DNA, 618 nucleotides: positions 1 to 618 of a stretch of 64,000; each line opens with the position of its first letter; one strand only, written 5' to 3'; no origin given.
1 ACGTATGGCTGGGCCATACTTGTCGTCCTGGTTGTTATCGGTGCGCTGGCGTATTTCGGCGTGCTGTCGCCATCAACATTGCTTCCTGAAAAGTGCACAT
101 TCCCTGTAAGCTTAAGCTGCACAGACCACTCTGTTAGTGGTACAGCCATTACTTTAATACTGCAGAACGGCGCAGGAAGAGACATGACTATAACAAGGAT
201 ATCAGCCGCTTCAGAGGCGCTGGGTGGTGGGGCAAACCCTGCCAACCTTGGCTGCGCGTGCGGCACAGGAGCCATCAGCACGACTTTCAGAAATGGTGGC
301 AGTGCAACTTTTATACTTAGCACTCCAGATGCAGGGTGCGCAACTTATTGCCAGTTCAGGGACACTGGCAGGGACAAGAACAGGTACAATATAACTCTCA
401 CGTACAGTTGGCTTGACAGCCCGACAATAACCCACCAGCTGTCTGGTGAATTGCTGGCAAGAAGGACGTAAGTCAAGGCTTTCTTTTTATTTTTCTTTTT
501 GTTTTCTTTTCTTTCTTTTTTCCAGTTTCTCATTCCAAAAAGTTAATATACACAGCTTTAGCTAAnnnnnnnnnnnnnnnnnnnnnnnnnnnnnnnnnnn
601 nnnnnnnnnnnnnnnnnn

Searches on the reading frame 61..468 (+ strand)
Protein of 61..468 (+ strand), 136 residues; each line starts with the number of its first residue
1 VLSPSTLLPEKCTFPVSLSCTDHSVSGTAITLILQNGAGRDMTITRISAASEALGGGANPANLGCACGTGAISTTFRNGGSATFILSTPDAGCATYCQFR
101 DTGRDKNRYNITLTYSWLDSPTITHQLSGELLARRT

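Call 69: search_protein_families(library=pfam, alignment_id=A2, max_evalue=0.001)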
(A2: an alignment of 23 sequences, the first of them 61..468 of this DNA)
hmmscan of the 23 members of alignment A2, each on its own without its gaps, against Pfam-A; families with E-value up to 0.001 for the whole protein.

A. member 1, window:61-468:+ (136 aa): 0 families

B. families by the number of members that match (of 23 scanned): 14 families
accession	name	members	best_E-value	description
PF00482.28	T2SSF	2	3.6e-12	Type II secretion system (T2SS), protein F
PF00814.31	TsaD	1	7.6e-84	tRNA N6-adenosine threonylcarbamoyltransferase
PF00204.31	DNA_gyraseB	1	6.4e-61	DNA gyrase B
PF01015.23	Ribosomal_S3Ae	1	2.1e-39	Ribosomal S3Ae family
PF00437.27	T2SSE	1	2e-38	Type II/IV secretion system protein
PF01970.21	TctA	1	5.6e-38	Tripartite tricarboxylate transporter TctA family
PF00986.26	DNA_gyraseB_C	1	6.7e-30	DNA gyrase B subunit, carboxyl terminus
PF01751.28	Toprim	1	6.9e-20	Toprim domain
PF02518.31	HATPase_c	1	1.1e-16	Histidine kinase-, DNA gyrase B-, and HSP90-like ATPase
PF22521.2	HypF_C_2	1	2.8e-08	Carbamoyltransferase, Kae1-like Domain, second subdomain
PF01451.26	LMWPc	1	9.8e-08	Low molecular weight phosphotyrosine protein phosphatase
PF10049.14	DUF2283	1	7.4e-07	Protein of unknown function (DUF2283)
PF23959.1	DUF7288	1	0.00024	Family of unknown function (DUF7288)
PF01909.29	NTP_transf_2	1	0.00077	Nucleotidyltransferase domain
